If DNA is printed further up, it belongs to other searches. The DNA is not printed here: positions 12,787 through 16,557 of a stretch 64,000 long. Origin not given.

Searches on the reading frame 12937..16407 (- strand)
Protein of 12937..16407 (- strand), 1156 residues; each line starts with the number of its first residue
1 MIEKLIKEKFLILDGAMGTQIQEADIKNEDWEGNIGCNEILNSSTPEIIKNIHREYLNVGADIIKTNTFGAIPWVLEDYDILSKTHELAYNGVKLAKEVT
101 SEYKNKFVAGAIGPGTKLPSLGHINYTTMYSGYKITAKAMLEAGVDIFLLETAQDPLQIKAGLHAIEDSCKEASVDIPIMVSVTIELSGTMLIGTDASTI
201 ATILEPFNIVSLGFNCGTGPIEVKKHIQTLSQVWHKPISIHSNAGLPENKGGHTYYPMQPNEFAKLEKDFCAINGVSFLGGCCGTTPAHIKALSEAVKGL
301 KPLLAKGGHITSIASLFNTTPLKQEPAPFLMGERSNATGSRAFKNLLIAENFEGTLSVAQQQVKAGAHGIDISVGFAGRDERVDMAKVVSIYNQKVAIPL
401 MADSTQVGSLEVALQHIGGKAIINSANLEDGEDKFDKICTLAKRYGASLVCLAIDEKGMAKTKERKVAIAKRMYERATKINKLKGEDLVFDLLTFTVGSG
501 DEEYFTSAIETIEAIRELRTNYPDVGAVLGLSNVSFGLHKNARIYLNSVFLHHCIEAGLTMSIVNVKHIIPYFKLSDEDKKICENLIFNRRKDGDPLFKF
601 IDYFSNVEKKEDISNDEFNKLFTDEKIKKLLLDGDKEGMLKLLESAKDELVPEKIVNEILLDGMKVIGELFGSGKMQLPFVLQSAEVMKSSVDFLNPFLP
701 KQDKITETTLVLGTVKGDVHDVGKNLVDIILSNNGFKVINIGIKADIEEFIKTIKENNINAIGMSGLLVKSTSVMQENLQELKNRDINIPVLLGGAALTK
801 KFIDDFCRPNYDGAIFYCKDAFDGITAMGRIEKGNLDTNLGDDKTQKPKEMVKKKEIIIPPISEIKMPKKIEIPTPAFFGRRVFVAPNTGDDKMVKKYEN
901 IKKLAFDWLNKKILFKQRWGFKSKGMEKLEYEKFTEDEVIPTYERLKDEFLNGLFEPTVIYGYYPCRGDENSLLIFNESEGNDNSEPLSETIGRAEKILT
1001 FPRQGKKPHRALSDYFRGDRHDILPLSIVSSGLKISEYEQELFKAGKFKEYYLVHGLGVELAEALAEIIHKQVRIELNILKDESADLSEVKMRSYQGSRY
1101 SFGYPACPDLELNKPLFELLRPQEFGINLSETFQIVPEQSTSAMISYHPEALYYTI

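Call 81: search_protein_families(library=pfam, proteins=[window:12937-16407:-], max_evalue=0.001)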
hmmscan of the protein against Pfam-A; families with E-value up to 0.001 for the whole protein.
window:12937-16407:- (1156 aa): 5 families
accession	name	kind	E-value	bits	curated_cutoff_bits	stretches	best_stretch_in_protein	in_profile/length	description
PF02574.22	S-methyl_trans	-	3.4e-75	254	22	1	11-297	1-283/283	Homocysteine S-methyltransferase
PF00809.28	Pterin_bind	-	2e-34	119.8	25.5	1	332-565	1-244/244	Pterin binding enzyme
PF02965.22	Met_synt_B12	-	6.9e-29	101.6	25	1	953-1156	55-257/273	Vitamin B12 dependent methionine synthase, activation domain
PF02607.22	B12-binding_2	-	2.4e-19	69.7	23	1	625-695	3-73/74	B12 binding domain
PF02310.24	B12-binding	-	9.2e-19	67.9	32.1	1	709-799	2-92/121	B12 binding domain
